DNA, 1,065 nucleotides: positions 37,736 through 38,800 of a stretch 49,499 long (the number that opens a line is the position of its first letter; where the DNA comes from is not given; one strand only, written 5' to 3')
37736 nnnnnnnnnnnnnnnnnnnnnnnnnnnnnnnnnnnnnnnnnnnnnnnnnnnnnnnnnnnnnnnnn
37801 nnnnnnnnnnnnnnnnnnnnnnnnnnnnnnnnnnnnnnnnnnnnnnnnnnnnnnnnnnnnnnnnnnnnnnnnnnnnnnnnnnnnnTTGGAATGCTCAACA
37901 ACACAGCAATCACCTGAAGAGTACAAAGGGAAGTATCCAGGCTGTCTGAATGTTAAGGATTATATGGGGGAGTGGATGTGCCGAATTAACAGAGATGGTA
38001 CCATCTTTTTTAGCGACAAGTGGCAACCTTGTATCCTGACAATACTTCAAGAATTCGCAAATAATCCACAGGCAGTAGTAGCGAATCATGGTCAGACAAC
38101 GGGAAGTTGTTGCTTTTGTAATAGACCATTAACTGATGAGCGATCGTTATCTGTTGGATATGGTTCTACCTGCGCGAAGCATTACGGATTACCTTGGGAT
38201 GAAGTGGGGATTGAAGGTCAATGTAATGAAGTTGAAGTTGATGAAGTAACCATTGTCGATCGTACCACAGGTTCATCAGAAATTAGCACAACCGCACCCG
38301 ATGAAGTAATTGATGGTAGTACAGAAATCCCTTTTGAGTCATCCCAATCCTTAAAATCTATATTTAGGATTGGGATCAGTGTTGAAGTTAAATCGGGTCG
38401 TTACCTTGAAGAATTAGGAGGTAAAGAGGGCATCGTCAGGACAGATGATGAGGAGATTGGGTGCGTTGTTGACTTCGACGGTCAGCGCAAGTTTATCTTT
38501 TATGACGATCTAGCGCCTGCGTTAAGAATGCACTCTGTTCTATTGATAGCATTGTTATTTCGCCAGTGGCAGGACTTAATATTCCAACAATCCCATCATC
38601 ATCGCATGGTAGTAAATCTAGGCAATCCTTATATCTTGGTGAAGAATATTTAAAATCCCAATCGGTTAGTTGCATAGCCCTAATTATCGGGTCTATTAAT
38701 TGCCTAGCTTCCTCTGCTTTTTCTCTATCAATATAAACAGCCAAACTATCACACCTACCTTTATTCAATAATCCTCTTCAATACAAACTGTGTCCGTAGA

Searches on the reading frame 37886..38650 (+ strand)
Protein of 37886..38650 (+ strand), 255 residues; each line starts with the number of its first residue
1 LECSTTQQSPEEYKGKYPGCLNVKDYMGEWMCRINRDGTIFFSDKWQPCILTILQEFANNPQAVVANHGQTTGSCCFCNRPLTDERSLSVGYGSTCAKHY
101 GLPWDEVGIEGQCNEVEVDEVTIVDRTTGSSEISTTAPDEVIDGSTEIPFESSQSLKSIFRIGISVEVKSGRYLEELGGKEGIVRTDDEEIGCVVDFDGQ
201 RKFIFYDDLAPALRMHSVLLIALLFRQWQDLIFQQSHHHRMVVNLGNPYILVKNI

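Call 46: search_protein_families(library=pfam, proteins=[window:37886-38650:+], max_evalue=0.001)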
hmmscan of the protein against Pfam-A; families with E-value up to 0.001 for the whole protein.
window:37886-38650:+ (255 aa): 1 family
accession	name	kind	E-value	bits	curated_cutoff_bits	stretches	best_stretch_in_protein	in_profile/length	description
PF19474.4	DUF6011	-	1.1e-11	44.4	26.6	1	66-100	2-36/37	Family of unknown function (DUF6011)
